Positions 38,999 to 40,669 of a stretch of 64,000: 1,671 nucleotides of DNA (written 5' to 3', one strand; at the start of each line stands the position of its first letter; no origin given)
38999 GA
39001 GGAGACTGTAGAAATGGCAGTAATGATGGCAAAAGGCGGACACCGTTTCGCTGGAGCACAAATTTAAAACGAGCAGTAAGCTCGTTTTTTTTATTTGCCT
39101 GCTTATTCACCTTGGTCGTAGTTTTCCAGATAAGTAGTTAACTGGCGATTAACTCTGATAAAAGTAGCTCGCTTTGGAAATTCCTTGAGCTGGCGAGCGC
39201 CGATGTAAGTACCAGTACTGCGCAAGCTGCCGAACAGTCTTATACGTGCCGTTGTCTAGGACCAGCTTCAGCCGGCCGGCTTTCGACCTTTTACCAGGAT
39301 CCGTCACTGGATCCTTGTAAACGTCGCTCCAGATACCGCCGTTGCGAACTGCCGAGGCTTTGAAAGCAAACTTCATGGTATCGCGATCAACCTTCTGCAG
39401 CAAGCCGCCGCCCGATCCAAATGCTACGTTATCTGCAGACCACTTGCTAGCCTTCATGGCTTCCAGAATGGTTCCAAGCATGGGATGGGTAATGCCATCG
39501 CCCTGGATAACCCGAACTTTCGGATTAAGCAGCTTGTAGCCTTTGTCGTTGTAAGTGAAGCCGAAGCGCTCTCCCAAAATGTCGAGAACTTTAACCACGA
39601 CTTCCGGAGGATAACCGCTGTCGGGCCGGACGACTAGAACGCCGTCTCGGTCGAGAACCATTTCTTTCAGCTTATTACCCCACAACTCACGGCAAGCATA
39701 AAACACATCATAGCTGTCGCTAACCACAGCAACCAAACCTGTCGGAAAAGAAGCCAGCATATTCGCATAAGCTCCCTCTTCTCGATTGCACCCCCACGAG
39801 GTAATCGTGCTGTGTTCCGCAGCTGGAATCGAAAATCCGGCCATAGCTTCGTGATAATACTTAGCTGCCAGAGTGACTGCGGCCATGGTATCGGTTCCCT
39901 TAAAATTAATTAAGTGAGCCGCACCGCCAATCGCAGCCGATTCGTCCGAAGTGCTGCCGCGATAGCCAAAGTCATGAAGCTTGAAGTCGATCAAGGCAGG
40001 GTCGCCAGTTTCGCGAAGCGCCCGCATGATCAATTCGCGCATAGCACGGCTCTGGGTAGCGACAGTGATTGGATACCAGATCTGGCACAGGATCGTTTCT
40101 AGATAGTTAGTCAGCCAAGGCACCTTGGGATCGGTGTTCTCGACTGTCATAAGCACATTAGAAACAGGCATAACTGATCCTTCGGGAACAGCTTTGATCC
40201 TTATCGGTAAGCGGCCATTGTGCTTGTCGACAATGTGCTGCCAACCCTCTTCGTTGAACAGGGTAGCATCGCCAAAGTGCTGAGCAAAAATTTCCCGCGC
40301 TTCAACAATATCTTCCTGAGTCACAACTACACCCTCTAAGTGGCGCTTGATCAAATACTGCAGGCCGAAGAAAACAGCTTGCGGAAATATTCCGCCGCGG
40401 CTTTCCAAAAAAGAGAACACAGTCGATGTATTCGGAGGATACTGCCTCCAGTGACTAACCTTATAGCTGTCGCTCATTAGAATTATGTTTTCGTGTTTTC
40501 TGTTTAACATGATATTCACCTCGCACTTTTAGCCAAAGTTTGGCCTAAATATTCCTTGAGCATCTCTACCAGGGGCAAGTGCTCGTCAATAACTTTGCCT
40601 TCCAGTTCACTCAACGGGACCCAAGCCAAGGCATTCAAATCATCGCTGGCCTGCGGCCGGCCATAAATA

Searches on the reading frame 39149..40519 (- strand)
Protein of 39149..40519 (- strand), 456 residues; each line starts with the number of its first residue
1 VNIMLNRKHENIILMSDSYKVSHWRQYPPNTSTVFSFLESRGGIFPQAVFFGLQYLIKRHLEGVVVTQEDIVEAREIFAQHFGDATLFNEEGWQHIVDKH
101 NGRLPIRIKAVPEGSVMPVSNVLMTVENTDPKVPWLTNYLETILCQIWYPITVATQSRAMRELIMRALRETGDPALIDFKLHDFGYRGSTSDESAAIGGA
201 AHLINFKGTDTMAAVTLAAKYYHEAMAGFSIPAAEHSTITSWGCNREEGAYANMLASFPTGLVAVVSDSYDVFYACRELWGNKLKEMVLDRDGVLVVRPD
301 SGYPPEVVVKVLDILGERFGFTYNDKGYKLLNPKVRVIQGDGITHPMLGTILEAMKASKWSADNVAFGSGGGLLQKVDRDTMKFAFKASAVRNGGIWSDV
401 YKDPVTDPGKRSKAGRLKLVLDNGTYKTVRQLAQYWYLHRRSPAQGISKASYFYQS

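Call 46: search_protein_families(library=pfam, proteins=[window:39149-40519:-], max_evalue=0.00001)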
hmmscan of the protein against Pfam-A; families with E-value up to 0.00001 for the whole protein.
window:39149-40519:- (456 aa): 2 families
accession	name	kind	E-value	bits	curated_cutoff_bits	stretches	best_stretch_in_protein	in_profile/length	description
PF04095.22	NAPRTase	-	3.3e-53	181.3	20.8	1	179-420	1-222/239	Nicotinate phosphoribosyltransferase (NAPRTase) family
PF18127.6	NAMPT_N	-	3.2e-40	136.8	25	1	11-108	1-98/98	Nicotinamide phosphoribosyltransferase, N-terminal domain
